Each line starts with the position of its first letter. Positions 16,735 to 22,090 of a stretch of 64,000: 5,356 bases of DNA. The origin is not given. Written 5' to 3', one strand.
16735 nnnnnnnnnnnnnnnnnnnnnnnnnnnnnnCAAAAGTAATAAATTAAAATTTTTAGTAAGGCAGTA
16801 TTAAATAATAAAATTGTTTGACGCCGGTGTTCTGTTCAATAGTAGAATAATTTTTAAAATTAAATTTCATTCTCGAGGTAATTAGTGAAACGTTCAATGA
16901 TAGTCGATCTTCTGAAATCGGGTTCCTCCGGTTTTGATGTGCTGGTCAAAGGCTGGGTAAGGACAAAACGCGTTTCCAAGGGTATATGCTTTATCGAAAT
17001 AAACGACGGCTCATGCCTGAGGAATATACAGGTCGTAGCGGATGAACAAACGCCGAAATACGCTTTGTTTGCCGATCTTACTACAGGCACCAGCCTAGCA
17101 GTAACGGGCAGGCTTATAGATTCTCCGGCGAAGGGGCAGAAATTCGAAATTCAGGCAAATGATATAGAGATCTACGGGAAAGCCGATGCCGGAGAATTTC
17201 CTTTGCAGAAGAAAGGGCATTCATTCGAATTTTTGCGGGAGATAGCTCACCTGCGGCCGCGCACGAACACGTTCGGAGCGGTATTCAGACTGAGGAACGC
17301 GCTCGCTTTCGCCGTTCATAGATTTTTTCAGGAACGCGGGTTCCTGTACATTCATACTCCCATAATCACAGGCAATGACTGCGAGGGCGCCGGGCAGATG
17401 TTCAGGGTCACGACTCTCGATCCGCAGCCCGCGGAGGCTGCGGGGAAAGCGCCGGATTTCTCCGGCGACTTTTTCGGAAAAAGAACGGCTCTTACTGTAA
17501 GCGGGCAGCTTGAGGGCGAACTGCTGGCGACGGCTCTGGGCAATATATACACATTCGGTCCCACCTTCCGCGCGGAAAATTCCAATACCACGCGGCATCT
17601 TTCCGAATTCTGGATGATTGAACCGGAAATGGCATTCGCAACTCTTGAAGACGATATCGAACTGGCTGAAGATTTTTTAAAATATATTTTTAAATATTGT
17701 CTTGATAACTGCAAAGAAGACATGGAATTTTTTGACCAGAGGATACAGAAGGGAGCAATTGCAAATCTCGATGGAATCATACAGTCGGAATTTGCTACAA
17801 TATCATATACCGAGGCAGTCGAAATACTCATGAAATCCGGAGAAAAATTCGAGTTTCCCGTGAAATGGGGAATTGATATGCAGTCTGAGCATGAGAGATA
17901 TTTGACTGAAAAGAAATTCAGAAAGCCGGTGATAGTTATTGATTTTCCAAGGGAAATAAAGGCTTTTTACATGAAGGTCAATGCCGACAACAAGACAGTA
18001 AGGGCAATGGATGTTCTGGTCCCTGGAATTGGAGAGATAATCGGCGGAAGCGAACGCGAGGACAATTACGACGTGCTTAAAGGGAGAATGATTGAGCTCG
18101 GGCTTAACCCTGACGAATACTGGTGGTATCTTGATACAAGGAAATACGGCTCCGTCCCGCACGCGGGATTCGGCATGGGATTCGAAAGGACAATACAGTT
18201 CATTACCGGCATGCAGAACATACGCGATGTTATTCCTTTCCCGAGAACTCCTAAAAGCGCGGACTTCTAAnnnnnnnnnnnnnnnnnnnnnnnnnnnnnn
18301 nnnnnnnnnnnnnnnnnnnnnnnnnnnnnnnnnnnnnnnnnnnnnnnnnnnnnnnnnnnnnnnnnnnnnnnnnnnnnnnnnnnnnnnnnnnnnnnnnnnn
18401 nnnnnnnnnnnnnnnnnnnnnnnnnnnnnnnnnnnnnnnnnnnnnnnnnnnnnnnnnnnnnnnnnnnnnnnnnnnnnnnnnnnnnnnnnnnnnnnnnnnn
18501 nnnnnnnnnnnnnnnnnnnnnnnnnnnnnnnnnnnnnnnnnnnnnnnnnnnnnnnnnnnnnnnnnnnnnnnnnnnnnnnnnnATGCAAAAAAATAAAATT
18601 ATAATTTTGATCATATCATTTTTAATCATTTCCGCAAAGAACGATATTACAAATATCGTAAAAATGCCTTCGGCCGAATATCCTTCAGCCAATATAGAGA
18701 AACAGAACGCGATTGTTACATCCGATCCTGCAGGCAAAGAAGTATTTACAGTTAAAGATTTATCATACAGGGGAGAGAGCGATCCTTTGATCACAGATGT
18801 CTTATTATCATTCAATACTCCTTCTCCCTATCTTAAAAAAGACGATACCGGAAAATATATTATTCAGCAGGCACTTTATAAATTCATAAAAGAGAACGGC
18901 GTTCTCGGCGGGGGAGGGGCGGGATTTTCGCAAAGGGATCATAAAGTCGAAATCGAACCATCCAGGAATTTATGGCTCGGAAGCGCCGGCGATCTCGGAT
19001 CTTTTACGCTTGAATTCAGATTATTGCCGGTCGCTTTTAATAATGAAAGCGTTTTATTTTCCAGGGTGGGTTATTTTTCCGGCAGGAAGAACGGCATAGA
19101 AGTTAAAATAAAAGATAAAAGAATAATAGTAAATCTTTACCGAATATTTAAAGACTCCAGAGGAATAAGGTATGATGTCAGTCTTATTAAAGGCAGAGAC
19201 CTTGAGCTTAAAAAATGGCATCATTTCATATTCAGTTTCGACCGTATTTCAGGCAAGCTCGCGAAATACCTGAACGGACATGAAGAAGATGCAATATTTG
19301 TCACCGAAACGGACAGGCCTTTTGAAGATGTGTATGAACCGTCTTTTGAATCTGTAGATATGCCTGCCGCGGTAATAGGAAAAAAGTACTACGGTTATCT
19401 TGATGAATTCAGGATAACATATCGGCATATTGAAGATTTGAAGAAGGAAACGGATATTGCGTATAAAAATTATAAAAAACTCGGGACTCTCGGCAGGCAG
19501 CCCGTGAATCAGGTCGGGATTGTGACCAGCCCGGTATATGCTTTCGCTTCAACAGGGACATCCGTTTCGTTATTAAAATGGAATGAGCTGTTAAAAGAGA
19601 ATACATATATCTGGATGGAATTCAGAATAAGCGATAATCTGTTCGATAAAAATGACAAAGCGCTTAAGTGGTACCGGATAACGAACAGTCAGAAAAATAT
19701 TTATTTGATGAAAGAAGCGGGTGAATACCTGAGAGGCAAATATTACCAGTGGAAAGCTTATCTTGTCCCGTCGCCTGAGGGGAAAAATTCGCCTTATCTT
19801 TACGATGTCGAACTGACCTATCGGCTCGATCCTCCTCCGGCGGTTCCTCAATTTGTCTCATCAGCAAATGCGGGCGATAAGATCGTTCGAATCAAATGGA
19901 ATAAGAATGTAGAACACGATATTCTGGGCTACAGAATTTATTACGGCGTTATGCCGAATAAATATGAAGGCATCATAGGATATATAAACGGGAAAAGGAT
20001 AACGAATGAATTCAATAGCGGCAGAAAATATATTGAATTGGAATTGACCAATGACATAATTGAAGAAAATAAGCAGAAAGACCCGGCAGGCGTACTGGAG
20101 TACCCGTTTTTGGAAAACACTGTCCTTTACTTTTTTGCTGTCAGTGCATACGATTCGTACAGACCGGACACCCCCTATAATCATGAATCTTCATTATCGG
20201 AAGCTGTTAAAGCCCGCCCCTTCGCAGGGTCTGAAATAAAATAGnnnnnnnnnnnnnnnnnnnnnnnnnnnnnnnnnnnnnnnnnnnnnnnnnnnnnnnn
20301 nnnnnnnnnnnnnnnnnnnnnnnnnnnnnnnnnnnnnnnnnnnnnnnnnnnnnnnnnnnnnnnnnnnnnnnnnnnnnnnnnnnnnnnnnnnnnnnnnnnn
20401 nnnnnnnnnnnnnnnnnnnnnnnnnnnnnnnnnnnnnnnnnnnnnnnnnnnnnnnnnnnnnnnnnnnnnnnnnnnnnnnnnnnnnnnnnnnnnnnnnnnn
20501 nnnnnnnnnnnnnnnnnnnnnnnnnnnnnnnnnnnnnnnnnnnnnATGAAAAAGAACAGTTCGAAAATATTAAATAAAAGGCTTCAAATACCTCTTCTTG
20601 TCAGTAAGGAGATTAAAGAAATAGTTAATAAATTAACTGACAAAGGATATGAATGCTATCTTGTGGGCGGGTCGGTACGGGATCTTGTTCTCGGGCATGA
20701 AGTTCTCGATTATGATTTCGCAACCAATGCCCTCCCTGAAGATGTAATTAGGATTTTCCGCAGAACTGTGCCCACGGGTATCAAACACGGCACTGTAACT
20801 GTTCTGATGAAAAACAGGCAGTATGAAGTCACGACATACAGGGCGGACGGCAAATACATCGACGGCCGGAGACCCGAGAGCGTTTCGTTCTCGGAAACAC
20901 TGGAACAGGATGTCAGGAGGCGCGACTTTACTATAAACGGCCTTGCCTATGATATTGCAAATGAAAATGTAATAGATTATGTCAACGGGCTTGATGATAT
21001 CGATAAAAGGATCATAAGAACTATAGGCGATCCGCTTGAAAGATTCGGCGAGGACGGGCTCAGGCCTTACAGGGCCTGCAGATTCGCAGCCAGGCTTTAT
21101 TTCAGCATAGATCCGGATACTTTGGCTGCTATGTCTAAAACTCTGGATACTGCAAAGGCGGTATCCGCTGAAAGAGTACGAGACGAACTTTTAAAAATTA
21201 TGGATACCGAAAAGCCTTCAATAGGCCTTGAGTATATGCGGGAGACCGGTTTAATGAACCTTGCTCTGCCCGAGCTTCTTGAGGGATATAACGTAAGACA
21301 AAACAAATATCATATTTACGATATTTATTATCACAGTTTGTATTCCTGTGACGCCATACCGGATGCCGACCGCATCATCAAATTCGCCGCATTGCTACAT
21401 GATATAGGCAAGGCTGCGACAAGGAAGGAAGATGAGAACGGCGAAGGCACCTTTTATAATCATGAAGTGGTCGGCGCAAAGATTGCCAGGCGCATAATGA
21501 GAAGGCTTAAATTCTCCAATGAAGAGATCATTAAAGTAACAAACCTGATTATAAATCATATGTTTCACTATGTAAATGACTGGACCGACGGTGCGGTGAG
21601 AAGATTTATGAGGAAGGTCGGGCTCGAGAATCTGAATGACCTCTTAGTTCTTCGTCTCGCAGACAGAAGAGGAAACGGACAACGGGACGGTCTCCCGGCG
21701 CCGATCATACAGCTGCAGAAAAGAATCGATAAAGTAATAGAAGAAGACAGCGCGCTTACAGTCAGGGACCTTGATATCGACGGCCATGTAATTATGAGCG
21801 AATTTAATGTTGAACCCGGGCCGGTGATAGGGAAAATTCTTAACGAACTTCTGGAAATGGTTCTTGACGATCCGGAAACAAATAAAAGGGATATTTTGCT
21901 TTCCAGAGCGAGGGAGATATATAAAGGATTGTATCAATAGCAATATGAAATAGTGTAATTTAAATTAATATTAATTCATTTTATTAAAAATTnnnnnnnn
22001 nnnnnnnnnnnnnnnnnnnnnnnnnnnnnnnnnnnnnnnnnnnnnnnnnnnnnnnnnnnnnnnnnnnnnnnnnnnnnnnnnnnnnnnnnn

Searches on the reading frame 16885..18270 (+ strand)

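Call 70: search_protein_families(library=pfam, proteins=[window:16885-18270:+], max_evalue=0.00001)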
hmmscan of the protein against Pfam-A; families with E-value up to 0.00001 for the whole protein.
window:16885-18270:+ (461 aa): 2 families
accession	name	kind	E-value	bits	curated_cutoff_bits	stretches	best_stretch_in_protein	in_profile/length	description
PF00152.25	tRNA-synt_2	-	4e-69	233.5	25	1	121-455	9-307/308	tRNA synthetases class II (D, K and N)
PF01336.31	tRNA_anti-codon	-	9.1e-15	54.8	27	1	19-96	1-74/75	OB-fold nucleic acid binding domain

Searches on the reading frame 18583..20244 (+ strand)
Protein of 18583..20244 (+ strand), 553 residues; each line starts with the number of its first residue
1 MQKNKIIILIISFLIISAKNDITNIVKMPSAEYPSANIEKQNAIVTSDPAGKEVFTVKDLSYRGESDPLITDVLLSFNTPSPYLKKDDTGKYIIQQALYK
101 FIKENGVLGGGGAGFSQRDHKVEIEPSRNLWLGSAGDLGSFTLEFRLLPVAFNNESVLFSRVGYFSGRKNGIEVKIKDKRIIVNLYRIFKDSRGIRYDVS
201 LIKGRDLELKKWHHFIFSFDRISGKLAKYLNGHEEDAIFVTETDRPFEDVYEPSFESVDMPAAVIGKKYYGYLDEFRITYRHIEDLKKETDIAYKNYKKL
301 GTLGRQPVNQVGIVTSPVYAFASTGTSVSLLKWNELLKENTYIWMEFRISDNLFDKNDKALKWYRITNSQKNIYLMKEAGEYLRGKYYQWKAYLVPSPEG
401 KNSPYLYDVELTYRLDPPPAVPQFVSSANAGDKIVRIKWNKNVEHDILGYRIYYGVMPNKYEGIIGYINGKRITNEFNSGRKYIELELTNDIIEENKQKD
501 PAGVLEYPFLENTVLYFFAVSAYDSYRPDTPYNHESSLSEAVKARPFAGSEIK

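Call 70: search_protein_families(library=pfam, proteins=[window:18583-20244:+], max_evalue=0.00001)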
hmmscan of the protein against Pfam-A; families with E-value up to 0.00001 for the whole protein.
window:18583-20244:+ (553 aa): 1 family
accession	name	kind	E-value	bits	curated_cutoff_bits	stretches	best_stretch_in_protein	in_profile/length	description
PF13385.13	Laminin_G_3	-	7.8e-06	26.5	27.6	0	139-281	17-143/151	Concanavalin A-like lectin/glucanases superfamily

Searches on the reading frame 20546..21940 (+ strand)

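Call 70: search_protein_families(library=pfam, proteins=[window:20546-21940:+], max_evalue=0.00001)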
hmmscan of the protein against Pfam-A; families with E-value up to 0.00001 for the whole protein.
window:20546-21940:+ (464 aa): 4 families
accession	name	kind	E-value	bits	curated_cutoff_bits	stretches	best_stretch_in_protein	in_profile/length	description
PF01743.26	PolyA_pol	-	1.4e-41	142.2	23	1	37-158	1-126/126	Poly A polymerase head domain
PF12627.12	PolyA_pol_RNAbd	-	9.1e-17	61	22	1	186-244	2-60/64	Probable RNA and SrmB- binding site of polymerase A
PF01966.28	HD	-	1.1e-12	48.6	22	1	256-374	4-112/116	HD domain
PF13735.12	tRNA_NucTran2_2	-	1.9e-12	47.8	27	1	313-453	23-147/149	tRNA nucleotidyltransferase domain 2 putative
